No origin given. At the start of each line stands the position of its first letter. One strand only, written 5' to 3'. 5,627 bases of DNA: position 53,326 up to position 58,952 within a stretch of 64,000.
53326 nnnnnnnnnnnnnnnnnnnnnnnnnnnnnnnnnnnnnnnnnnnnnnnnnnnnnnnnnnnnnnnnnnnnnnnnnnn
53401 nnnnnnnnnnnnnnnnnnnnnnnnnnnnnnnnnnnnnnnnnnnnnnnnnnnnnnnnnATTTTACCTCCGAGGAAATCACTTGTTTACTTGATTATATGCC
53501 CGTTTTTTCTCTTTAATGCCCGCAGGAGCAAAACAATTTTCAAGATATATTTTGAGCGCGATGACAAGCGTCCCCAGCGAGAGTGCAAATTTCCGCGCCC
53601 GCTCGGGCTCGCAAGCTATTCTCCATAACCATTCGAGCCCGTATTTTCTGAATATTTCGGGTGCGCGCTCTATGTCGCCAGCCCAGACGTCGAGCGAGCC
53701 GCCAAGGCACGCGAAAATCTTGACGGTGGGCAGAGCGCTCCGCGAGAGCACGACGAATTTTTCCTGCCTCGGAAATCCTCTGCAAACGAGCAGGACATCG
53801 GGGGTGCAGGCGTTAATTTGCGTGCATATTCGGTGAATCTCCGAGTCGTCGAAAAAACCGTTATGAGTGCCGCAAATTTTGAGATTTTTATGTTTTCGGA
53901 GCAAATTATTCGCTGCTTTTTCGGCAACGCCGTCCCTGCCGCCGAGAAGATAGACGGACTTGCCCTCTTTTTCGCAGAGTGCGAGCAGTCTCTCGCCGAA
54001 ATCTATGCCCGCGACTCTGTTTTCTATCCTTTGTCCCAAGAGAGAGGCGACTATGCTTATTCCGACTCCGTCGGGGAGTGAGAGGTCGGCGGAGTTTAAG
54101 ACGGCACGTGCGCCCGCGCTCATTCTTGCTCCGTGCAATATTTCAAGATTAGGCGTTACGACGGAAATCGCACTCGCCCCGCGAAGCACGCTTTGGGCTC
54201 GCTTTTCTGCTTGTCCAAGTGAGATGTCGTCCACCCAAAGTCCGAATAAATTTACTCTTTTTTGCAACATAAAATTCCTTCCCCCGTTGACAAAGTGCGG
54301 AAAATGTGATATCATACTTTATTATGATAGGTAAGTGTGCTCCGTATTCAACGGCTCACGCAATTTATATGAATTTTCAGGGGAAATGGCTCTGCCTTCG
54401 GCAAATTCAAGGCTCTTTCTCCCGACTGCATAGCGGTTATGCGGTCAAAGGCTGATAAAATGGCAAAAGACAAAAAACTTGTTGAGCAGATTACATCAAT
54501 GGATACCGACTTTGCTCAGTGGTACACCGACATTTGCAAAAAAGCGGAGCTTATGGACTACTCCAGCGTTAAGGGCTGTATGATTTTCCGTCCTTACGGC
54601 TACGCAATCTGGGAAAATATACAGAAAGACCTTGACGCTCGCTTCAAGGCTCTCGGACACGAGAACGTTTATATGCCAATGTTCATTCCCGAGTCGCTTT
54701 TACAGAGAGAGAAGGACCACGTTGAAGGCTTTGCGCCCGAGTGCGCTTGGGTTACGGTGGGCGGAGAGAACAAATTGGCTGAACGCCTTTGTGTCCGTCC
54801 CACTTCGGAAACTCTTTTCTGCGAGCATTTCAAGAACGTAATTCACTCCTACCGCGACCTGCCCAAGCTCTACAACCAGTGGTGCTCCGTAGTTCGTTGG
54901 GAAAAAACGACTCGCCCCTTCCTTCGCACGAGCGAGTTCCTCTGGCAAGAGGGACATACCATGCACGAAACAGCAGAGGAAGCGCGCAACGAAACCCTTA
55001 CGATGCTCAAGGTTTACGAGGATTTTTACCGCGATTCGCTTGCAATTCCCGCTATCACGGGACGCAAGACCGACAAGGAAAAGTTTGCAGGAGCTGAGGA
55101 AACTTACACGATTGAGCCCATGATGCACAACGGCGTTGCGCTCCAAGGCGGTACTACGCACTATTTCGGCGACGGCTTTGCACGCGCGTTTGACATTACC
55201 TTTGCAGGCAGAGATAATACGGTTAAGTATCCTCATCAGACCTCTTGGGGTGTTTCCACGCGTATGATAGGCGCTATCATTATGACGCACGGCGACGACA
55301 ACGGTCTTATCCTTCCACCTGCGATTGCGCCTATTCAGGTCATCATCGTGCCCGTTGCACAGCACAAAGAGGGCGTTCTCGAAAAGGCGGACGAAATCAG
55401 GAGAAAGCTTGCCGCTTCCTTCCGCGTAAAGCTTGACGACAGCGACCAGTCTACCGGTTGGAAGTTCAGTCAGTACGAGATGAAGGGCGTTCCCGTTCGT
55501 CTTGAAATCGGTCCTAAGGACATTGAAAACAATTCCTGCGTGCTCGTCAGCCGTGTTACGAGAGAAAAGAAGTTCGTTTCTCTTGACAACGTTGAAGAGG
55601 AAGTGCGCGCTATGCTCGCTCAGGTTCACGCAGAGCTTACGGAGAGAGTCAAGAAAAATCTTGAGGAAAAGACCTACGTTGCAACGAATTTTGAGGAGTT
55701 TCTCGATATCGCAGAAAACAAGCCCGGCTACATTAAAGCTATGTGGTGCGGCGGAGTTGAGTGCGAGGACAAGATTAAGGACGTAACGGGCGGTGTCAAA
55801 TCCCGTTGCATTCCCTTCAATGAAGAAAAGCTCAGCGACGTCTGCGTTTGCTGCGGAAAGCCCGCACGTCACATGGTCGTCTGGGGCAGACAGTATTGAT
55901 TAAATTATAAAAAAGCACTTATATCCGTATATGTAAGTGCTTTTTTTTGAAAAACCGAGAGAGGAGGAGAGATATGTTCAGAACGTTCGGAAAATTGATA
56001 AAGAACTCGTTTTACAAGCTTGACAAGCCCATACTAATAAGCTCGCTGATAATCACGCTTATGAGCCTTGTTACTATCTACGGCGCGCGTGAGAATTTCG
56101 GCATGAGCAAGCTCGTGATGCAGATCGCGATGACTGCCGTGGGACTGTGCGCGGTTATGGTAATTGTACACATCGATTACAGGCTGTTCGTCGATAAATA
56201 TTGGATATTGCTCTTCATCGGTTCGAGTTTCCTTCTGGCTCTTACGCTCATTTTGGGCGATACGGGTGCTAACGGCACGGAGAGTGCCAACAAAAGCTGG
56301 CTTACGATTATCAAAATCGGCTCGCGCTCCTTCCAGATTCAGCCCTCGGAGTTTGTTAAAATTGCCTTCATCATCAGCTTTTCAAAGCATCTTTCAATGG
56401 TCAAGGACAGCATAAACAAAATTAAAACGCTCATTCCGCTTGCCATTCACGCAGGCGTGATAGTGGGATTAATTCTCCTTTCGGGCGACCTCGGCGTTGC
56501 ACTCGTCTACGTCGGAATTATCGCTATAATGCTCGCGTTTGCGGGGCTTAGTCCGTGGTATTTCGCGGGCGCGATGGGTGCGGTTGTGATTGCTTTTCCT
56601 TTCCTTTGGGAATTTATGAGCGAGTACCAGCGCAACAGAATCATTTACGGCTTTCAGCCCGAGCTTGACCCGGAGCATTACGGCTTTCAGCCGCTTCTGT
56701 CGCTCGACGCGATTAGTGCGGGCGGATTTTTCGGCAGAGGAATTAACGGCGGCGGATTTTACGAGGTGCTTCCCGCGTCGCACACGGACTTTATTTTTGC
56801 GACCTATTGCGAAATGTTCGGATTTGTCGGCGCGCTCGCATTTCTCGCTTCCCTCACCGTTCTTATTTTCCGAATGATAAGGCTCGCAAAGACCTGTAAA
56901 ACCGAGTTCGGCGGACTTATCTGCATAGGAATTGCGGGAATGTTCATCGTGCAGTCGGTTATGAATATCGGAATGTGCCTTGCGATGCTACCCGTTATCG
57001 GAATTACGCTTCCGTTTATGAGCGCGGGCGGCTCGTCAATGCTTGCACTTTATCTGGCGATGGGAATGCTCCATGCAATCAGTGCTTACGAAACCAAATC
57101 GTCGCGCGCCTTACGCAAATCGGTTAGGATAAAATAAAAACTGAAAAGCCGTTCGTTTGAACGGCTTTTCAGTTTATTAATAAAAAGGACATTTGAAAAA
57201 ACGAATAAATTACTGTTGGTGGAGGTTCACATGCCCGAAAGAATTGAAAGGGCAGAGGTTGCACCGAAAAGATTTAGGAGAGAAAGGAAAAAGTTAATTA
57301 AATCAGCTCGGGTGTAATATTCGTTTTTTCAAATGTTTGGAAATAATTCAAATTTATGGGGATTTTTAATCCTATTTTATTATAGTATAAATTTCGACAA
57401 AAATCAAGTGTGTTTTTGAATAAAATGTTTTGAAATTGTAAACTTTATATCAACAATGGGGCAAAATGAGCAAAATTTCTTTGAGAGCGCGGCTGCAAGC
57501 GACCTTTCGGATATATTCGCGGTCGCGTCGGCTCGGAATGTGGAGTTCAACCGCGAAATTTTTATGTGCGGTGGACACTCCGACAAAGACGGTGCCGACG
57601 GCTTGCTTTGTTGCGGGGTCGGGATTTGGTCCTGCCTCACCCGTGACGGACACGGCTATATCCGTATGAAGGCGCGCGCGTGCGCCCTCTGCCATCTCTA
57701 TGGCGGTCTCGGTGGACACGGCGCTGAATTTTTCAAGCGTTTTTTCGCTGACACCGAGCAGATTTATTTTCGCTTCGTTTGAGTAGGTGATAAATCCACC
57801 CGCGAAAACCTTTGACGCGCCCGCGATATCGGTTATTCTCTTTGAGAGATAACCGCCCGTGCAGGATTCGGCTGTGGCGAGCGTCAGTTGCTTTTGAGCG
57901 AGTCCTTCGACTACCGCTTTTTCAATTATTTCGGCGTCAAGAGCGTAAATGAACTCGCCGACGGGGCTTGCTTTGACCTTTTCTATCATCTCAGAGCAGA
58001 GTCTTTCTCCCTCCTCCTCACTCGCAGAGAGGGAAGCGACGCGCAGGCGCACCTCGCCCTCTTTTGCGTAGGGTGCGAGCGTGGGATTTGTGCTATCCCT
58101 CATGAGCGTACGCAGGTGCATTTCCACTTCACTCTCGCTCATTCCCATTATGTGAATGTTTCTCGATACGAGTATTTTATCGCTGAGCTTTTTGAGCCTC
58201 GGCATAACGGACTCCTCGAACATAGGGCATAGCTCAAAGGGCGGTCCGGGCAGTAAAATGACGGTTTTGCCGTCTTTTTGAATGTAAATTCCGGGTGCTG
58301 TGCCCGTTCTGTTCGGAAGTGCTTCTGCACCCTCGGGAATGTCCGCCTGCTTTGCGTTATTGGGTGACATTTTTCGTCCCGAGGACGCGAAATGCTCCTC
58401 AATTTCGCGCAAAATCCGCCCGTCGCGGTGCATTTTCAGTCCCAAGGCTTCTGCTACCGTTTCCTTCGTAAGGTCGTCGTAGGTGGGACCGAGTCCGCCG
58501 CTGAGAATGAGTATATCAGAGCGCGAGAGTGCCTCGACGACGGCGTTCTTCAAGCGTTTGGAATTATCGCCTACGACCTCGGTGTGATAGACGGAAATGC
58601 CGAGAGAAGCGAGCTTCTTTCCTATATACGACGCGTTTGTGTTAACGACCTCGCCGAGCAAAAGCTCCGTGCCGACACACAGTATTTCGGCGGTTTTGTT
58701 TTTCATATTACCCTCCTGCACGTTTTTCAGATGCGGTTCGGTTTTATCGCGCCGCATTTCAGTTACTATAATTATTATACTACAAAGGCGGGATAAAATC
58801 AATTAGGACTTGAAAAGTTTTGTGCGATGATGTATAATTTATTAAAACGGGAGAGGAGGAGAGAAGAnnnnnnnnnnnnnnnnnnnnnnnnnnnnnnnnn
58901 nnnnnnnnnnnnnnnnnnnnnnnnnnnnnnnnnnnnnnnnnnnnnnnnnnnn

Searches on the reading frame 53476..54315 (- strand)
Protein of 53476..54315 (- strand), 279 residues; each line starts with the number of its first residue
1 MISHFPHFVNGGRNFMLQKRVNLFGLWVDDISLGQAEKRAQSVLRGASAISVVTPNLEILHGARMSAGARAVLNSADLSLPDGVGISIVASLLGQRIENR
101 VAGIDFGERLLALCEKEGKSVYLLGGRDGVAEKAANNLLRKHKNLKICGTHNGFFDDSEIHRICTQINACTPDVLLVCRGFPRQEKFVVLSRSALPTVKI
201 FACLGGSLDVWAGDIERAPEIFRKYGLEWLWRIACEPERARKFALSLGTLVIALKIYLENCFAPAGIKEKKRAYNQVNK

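Call 79: search_protein_families(library=pfam, proteins=[window:53476-54315:-], max_evalue=0.00001)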
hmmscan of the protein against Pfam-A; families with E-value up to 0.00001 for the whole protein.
window:53476-54315:- (279 aa): 1 family
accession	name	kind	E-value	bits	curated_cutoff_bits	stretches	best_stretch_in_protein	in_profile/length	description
PF03808.19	Glyco_tran_WecG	-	2.6e-54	184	27.4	1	76-242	1-166/168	Glycosyl transferase WecG/TagA/CpsF family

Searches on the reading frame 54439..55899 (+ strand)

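Call 79: search_protein_families(library=pfam, proteins=[window:54439-55899:+], max_evalue=0.00001)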
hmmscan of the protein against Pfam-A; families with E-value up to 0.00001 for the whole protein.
window:54439-55899:+ (486 aa): 3 families
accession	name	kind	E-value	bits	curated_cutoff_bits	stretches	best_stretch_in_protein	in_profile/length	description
PF09180.16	ProRS-C_1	-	1e-23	83.7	31.5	1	418-486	1-71/71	Prolyl-tRNA synthetase, C-terminal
PF00587.30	tRNA-synt_2b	-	1.8e-22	80.7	29.3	1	112-281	6-176/179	tRNA synthetase class II core domain (G, H, P, S and T)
PF03129.25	HGTP_anticodon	-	2.2e-20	73.1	21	1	300-391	1-93/94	Anticodon binding domain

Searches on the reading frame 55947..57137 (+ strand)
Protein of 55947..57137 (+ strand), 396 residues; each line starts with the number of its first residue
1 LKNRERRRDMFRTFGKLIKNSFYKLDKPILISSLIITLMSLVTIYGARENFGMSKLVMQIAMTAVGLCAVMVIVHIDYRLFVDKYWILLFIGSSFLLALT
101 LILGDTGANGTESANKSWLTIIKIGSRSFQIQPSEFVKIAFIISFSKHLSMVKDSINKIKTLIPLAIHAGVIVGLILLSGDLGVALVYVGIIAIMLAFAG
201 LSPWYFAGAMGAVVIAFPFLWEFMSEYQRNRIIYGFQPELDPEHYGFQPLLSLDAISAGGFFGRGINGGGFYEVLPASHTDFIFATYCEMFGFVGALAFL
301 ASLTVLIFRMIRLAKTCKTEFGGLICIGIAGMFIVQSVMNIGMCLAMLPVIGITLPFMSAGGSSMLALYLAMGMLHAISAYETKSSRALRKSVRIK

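Call 79: search_protein_families(library=pfam, proteins=[window:55947-57137:+], max_evalue=0.00001)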
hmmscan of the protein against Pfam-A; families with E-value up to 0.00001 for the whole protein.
window:55947-57137:+ (396 aa): 1 family
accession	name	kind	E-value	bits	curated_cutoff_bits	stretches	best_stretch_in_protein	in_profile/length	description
PF01098.24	FTSW_RODA_SPOVE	-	2.5e-71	241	26.4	1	33-383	16-355/356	Cell cycle protein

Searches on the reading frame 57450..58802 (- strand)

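Call 79: search_protein_families(library=pfam, proteins=[window:57450-58802:-], max_evalue=0.00001)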
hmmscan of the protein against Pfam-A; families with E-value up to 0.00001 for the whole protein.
window:57450-58802:- (450 aa): 3 families
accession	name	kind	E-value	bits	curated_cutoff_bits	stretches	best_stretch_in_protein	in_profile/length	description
PF02464.23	CinA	-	9.3e-51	171.9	23.5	1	293-444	4-152/155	Competence-damaged protein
PF00994.29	MoCF_biosynth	-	2.6e-36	124.9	26.6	1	39-205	1-144/144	Probable molybdopterin binding domain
PF18146.6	CinA_KH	-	1.4e-20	73.6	27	1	213-287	1-73/73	Damage-inducible protein CinA KH domain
